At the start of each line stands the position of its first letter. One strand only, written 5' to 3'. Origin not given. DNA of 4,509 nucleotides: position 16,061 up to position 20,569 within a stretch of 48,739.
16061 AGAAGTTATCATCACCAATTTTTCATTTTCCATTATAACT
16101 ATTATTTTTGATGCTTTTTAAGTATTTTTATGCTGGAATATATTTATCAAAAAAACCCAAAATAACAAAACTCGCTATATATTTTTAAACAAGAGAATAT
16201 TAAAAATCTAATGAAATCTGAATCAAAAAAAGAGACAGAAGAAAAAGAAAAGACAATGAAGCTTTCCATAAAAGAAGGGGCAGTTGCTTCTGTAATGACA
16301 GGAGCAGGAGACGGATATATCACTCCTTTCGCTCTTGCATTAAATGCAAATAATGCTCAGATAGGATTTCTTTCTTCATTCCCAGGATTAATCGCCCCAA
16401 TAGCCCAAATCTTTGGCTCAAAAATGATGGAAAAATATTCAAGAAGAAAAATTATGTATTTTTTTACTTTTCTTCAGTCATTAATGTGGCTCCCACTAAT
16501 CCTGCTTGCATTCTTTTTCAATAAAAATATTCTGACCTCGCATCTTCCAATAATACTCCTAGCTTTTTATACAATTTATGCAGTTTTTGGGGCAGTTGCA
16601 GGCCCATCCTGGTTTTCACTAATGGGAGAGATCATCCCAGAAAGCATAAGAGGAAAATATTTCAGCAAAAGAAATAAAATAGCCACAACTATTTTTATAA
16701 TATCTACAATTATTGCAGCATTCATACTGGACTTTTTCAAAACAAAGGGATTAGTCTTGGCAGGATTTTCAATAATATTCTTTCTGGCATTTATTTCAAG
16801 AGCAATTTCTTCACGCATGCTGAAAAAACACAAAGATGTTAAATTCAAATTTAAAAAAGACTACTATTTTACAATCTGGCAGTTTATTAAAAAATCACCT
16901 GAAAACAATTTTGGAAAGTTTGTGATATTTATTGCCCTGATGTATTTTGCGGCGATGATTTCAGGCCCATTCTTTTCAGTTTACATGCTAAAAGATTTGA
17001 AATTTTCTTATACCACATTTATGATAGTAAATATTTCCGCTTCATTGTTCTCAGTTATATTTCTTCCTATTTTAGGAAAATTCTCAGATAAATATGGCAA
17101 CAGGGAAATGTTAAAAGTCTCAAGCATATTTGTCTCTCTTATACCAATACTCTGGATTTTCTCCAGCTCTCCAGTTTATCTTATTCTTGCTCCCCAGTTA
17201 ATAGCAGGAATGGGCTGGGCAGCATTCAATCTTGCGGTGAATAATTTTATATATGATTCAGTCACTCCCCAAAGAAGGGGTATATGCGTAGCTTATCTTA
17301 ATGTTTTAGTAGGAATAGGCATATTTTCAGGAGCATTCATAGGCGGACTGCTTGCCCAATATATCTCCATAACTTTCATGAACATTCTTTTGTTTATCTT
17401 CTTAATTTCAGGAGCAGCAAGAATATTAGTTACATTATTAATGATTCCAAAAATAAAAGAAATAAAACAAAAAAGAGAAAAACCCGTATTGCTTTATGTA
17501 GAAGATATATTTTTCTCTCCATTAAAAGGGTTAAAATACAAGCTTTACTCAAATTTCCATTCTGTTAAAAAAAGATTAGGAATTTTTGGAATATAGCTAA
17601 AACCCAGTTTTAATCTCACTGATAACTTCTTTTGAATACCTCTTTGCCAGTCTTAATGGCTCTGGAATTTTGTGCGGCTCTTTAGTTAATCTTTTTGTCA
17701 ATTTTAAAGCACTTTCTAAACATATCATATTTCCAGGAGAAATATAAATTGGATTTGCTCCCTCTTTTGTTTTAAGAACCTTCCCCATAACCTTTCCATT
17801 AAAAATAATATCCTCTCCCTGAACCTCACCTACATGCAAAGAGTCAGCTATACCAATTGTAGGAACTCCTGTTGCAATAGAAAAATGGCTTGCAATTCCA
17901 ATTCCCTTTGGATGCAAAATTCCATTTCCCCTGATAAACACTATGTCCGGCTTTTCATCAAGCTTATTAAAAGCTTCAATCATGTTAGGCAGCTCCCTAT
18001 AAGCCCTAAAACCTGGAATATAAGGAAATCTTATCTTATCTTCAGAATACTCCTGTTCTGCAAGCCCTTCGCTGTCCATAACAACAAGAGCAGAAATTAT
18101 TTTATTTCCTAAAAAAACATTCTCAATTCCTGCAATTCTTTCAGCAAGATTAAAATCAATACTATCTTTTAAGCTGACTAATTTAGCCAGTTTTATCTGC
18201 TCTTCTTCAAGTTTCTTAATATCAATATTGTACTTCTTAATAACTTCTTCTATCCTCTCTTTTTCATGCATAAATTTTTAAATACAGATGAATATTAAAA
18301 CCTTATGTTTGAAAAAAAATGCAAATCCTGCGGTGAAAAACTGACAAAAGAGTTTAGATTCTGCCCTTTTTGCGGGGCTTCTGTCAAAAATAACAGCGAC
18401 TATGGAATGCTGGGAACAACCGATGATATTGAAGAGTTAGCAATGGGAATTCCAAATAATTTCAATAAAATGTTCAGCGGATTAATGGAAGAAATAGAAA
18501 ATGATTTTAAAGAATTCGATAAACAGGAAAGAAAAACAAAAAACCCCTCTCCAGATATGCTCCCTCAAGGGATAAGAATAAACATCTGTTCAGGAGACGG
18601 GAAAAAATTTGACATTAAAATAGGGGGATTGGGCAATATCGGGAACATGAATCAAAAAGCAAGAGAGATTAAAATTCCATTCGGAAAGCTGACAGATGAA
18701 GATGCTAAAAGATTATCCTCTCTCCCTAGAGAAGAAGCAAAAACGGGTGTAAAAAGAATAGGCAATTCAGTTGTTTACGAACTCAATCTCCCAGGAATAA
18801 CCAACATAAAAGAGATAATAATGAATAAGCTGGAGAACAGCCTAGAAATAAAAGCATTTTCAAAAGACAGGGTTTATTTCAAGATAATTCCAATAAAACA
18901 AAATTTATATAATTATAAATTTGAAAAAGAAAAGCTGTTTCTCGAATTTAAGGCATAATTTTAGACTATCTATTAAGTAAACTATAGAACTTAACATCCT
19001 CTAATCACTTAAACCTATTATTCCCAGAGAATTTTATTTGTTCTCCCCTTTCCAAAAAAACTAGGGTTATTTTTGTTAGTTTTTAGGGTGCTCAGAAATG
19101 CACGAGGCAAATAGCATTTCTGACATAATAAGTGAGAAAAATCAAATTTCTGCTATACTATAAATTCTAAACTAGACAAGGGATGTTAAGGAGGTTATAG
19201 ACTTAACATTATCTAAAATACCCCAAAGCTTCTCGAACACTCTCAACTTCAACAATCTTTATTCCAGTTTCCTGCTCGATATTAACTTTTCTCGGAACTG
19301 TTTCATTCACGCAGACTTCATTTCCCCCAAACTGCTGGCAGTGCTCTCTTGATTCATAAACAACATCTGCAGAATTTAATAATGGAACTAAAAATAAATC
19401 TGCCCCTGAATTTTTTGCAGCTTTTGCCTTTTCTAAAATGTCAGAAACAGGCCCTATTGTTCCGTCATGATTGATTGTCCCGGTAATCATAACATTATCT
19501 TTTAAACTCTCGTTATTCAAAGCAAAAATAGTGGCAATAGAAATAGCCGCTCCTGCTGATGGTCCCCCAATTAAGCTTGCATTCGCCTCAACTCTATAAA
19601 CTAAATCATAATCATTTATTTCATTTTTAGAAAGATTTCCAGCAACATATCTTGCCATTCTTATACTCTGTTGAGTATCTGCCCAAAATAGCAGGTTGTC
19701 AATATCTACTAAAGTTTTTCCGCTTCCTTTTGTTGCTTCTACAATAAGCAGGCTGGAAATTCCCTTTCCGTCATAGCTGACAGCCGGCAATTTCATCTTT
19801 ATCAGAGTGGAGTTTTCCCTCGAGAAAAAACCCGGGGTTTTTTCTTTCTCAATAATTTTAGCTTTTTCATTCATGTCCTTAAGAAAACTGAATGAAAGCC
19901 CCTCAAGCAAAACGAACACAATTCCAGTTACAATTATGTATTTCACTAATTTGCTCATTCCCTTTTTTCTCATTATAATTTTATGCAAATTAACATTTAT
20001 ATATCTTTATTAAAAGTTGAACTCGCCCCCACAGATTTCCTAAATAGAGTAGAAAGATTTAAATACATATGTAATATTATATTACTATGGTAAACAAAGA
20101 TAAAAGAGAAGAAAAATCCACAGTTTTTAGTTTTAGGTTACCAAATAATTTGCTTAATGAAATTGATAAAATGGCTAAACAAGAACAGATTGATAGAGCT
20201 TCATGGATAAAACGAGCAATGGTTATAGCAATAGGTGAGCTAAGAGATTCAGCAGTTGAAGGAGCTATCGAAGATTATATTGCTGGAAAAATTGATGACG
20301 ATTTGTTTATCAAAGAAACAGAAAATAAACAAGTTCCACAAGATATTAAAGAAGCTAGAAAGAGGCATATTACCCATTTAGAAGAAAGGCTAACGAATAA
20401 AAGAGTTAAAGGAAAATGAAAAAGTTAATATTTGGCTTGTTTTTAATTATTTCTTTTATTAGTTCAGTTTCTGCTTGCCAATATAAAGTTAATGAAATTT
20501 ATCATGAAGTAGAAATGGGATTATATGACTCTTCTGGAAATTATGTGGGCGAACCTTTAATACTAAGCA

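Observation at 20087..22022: RHH regulator, receptor-like transmembrane HNH nuclease and small membrane protein in one tight operon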

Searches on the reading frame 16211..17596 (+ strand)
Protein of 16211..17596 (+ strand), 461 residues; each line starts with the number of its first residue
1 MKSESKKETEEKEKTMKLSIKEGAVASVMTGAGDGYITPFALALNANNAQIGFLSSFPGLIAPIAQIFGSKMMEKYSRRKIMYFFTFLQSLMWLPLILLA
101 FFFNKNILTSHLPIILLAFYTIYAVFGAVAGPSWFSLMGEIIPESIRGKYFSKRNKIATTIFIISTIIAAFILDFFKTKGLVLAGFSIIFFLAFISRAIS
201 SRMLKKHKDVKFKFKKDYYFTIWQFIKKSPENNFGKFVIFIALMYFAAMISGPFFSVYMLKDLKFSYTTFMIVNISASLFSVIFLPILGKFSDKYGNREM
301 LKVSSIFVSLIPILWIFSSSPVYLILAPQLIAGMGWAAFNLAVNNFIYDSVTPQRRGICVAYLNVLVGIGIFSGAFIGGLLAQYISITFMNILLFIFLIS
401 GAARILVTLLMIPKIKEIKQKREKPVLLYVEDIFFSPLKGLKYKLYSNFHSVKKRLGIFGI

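Call 85: search_protein_families(library=pfam, proteins=[window:16211-17596:+], max_evalue=0.0001)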
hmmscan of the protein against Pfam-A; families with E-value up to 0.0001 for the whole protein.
window:16211-17596:+ (461 aa): 2 families
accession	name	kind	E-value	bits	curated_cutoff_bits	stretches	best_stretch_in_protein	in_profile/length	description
PF07690.21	MFS_1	-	2.3e-35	122.6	33.4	2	239-424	3-186/347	Major Facilitator Superfamily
PF00083.30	Sugar_tr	-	4.1e-09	36.3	22.3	0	284-408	62-188/452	Sugar (and other) transporter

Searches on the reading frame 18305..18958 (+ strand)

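Call 3: search_protein_families(library=pfam, proteins=[window:18305-18958:+], max_evalue=0.1)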
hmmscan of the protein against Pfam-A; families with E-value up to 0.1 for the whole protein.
window:18305-18958:+ (217 aa): 10 families
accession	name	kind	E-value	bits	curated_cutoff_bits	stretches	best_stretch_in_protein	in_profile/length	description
PF13240.11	Zn_Ribbon_1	-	3.5e-06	27.1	25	1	5-26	1-22/23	zinc-ribbon domain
PF13248.11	Zn_ribbon_3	-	0.00038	20.2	27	1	3-25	2-24/26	zinc-ribbon domain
PF17032.10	Zn_ribbon_15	-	0.00052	21.2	28.9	1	3-24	52-73/73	zinc-ribbon family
PF24460.1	DUF7575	-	0.00055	19.7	28.5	1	4-26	4-26/28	Domain of unknown function (DUF7575)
PF12773.13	DZR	-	0.00069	20.2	27.3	1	6-26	1-21/45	Double zinc ribbon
PF10571.15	UPF0547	-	0.0014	19.1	29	1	4-24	1-21/26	Uncharacterised protein family UPF0547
PF09297.16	Zn_ribbon_NUD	-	0.025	14.7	24.8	0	17-27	3-13/32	NADH pyrophosphatase zinc ribbon domain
PF23455.1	DUF7129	-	0.048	13.9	30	1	6-29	14-39/45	Domain of unknown function (DUF7129)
PF14446.12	Prok-RING_1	-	0.06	13.7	29.1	1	3-26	4-29/54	Prokaryotic RING finger family 1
PF24463.1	DUF7577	-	0.072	13.2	28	0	6-26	5-25/27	Domain of unknown function (DUF7577)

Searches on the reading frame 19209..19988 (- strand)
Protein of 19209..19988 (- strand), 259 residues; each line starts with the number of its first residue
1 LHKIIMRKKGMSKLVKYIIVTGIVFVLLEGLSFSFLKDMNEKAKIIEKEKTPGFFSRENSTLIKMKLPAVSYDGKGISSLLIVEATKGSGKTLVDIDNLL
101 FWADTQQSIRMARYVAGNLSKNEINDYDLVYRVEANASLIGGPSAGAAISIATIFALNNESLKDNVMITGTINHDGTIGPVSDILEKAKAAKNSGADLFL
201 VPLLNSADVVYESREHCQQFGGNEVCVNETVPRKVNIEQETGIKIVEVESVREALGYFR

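Call 3: search_protein_families(library=pfam, proteins=[window:19209-19988:-], max_evalue=0.1)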
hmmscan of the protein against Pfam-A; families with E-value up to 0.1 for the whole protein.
window:19209-19988:- (259 aa): 2 families
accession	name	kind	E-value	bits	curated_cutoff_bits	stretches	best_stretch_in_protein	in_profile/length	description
PF05362.19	Lon_C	-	2.4e-09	37.5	21.1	1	120-209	87-176/205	Lon protease (S16) C-terminal proteolytic domain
PF13541.12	ChlI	-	0.00033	21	27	1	148-203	64-119/121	Subunit ChlI of Mg-chelatase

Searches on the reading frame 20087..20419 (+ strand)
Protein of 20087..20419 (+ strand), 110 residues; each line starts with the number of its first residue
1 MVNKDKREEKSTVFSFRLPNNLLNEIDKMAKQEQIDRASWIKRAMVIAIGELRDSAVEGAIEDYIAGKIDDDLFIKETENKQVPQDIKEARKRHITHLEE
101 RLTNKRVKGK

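Call 3: search_protein_families(library=pfam, proteins=[window:20087-20419:+], max_evalue=0.1)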
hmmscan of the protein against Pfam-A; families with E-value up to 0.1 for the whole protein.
window:20087-20419:+ (110 aa): 4 families
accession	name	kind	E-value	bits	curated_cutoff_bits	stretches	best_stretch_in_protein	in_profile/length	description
PF12441.14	CopG_antitoxin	-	0.0076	17.4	28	1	9-44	40-75/79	CopG antitoxin of type II toxin-antitoxin system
PF01402.27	RHH_1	-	0.011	16.1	20.5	1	14-44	2-32/39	Ribbon-helix-helix protein, copG family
PF15919.11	HicB_lk_antitox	-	0.018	15.6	27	0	6-44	84-122/123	HicB_like antitoxin of bacterial toxin-antitoxin system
PF19807.5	DUF6290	-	0.065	13.9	27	0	13-50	3-40/72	Family of unknown function (DUF6290)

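Call 7: search_protein_families(library=padloc, proteins=[window:20087-20419:+], max_evalue=0.1)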
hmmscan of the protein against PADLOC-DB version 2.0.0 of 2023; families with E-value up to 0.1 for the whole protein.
window:20087-20419:+ (110 aa): 0 families
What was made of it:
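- On Known anti-phage defence systems (PADLOC-DB v2): The RHH and the small protein gave nothing (call 7).
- No PADLOC defence model matches beyond generic homing-endonuclease and coiled-coil noise (call 7).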

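Call 26: find_homologous_proteins(query=window:20087-20419:+)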
Query window:20087-20419:+ (110 aa): 6 proteins with E <= 0.001 among 11 candidates.
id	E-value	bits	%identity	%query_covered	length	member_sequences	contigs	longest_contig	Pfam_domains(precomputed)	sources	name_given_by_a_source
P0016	2.7e-63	228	100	100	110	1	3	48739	-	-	-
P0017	9.9e-52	191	85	100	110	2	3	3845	-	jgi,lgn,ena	-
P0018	1.2e-48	181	91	89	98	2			-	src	-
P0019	2.4e-48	180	79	100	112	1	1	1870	-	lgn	-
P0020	2.6e-38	148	70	100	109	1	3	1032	-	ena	-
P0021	1.2e-9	56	35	94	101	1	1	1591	-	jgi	jgi:predicted DNA-binding protein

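Call 27: find_encoding_contigs(protein=P0017, flank=4000, max_places=3)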
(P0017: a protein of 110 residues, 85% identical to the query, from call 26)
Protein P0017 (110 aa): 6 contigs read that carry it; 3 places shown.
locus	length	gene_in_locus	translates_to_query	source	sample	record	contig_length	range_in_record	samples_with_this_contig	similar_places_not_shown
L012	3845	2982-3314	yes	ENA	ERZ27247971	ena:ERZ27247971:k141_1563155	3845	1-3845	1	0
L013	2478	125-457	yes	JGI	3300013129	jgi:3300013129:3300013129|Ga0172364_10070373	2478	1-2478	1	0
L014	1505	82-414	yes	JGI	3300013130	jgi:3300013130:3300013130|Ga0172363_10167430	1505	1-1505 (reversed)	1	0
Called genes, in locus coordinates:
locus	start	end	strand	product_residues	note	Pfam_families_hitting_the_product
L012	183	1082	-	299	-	PF01063:Aminotran_4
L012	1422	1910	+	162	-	-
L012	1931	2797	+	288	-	-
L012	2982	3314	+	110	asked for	-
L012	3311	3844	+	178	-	?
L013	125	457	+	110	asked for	-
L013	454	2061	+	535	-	-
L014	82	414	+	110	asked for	-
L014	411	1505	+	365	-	?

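Call 28: find_encoding_contigs(protein=P0021, flank=4000, max_places=2)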
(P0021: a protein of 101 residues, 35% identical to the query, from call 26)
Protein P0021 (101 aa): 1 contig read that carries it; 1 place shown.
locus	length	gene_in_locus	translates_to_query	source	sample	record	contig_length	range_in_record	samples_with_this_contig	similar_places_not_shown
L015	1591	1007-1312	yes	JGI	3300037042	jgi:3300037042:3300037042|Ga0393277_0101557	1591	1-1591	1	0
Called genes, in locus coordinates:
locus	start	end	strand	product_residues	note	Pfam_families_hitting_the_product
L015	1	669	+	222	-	?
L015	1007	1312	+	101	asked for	-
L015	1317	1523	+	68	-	PF13392:HNH_3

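Call 29: find_encoding_contigs(protein=P0019, flank=4000, max_places=2)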
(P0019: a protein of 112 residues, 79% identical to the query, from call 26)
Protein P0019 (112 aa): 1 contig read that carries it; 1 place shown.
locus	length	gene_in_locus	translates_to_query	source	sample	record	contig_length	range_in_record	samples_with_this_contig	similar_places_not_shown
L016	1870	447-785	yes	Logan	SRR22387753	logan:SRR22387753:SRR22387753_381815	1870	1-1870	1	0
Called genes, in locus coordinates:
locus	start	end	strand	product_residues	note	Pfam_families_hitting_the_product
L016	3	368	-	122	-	?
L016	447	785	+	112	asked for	-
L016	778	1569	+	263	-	PF04480:DUF559, PF18741:MTES_1575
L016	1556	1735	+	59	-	-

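Call 68: search_protein_families(library=ncbifam, proteins=[window:20087-20419:+], max_evalue=0.1)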
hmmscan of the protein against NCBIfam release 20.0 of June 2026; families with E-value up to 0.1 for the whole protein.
window:20087-20419:+ (110 aa): 3 families
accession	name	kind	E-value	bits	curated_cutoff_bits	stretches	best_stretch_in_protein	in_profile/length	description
NF053762.1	aCcr1_fam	equivalog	5.4e-05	23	60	1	13-44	2-33/38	aCcr1 family cell cycle regulator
NF047399.1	BrnA_antitoxin_add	equivalog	0.0035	17.5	60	1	7-43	28-64/70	type II toxin-antitoxin system BrnA family antitoxin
NF001884.0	PRK00630.1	subfamily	0.063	13.4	119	0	5-46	4-45/148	nickel responsive regulator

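Call 69: search_protein_families(library=phrogs, proteins=[window:20087-20419:+], max_evalue=0.01)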
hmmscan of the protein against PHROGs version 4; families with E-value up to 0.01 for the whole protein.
window:20087-20419:+ (110 aa): 4 families
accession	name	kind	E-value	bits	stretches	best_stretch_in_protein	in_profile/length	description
phrog_7325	-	transcription regulation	1.3e-05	26.4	1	8-50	53-95/151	CopG-like transcriptional repressor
phrog_876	-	transcription regulation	0.00087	19.9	1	6-46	62-102/239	transcriptional repressor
phrog_4738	-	transcription regulation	0.00092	19.9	1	4-41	7-45/59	transcriptional repressor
phrog_582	-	transcription regulation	0.0069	17.7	0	6-46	52-92/105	Arc-like repressor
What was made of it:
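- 20087..20419 (+): RHH (CopG-like) protein, 110 aa. The RHH is at about residues 12-50. A family-specific C-terminal helical extension carries the motif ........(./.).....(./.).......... Sub-threshold RHH hits appear in Pfam, NCBIfam and PHROGs at the same residues (calls 3, 68, 69).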

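Call 71: search_solved_structures(query=A6, max_evalue=1, show_alignments=2)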
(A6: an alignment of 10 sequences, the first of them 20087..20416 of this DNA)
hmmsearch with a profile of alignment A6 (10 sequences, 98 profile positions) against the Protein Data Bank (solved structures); distinct sequences matched with E-value up to 1: 16.
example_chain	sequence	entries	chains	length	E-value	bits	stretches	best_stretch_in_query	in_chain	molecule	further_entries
6xrw_B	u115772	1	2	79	0.00099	22.5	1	4-50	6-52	Ribbon-helix-helix protein, CopG family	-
1b01_A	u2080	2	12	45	0.0022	21.4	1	5-44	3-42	TRANSCRIPTIONAL REPRESSOR COPG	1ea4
2cpg_A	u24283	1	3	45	0.0023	21.4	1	5-44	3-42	TRANSCRIPTIONAL REPRESSOR COPG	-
2mdv_A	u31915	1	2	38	0.024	18.1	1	7-41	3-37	Designed protein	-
1x93_A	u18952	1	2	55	0.065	16.7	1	5-47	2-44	hypothetical protein HP0222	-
4me7_E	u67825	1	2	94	0.072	16.6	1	5-51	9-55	Antitoxin EndoAI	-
9kkd_A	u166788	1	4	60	0.12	15.8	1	6-54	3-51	Ribbon-helix-helix protein, CopG family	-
2k9i_A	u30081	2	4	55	0.17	15.3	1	5-48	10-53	Uncharacterized protein ORF56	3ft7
2rbf_A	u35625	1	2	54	0.18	15.3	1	4-48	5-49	Bifunctional protein putA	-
2gpe_A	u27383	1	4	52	0.19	15.2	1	4-48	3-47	Bifunctional protein putA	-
1g8m_A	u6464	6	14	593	0.22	15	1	46-91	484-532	AICAR TRANSFORMYLASE-IMP CYCLOHYDROLASE | Bifunctional purine biosynthesis protein PURH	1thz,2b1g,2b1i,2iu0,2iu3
1m9n_A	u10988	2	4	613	0.24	14.9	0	46-91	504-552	AICAR TRANSFORMYLASE-IMP CYCLOHYDROLASE | Bifunctional purine biosynthesis protein PURH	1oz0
4k51_A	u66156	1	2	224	0.53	13.8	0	44-67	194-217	Eukaryotic translation initiation factor 3 subunit A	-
2ay0_A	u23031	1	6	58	0.63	13.6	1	4-48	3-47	Bifunctional putA protein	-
4u1c_A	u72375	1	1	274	0.92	13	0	44-68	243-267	Eukaryotic translation initiation factor 3 subunit A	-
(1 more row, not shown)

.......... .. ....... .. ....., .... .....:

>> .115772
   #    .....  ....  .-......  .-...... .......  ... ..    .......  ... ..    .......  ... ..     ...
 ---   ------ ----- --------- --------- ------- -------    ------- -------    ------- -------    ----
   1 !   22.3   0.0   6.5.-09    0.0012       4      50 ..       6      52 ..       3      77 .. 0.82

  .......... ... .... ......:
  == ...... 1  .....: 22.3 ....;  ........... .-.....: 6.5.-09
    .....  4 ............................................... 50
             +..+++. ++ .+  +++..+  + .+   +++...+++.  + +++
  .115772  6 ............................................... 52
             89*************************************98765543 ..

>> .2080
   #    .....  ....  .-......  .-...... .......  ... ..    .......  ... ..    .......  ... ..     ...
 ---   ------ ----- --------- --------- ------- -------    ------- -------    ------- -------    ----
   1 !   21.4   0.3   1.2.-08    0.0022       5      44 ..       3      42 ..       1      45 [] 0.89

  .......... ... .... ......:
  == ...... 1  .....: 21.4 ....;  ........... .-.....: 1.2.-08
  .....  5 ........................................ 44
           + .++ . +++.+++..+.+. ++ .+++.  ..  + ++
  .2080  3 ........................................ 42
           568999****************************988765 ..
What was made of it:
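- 20087..20419 (+): The profile hits the CopG structures 6xrw and 1b01 at E 0.001-0.002 (call 71).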

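Call 72: search_protein_families(library=pfam, alignment_id=A6, max_evalue=0.05)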
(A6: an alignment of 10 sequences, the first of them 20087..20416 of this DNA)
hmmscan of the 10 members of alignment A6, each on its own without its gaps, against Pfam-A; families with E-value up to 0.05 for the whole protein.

A. member 1, window:20087-20416:+ (110 aa): 3 families
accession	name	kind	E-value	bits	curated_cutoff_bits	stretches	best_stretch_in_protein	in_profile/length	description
PF12441.14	CopG_antitoxin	-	0.0076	17.4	28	1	9-44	40-75/79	CopG antitoxin of type II toxin-antitoxin system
PF01402.27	RHH_1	-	0.011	16.1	20.5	1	14-44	2-32/39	Ribbon-helix-helix protein, copG family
PF15919.11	HicB_lk_antitox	-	0.018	15.6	27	0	6-44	84-122/123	HicB_like antitoxin of bacterial toxin-antitoxin system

B. families by the number of members that match (of 10 scanned): 7 families
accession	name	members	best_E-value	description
PF01402.27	RHH_1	9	6.8e-07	Ribbon-helix-helix protein, copG family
PF12441.14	CopG_antitoxin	7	0.00026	CopG antitoxin of type II toxin-antitoxin system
PF15919.11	HicB_lk_antitox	3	0.0052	HicB_like antitoxin of bacterial toxin-antitoxin system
PF19807.5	DUF6290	2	0.0082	Family of unknown function (DUF6290)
PF12651.13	RHH_3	1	0.013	Ribbon-helix-helix domain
PF01326.24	PPDK_N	1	0.036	Pyruvate phosphate dikinase, AMP/ATP-binding domain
PF05361.17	PP1_inhibitor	1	0.037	PKC-activated protein phosphatase-1 inhibitor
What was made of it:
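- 20087..20419 (+): 9 of 10 relatives hit RHH_1, best 6.8e-7 (call 72).
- On RHH / CopG superfamily (PF01402) for the 110-aa protein: However, 9 of 10 family members hit RHH_1 (best 6.8e-7, call 72), and the family profile hits CopG structures at E 0.001-0.002 over residues 4-50 (call 71).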

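Call 95: search_protein_families(library=pfam, proteins=[L012:1422-1910:+, L012:1931-2797:+], max_evalue=0.001)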
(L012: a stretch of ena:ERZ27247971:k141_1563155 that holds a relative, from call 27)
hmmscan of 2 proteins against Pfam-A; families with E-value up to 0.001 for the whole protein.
L012:1422-1910:+ (162 aa): 0 families

L012:1931-2797:+ (288 aa): 0 families
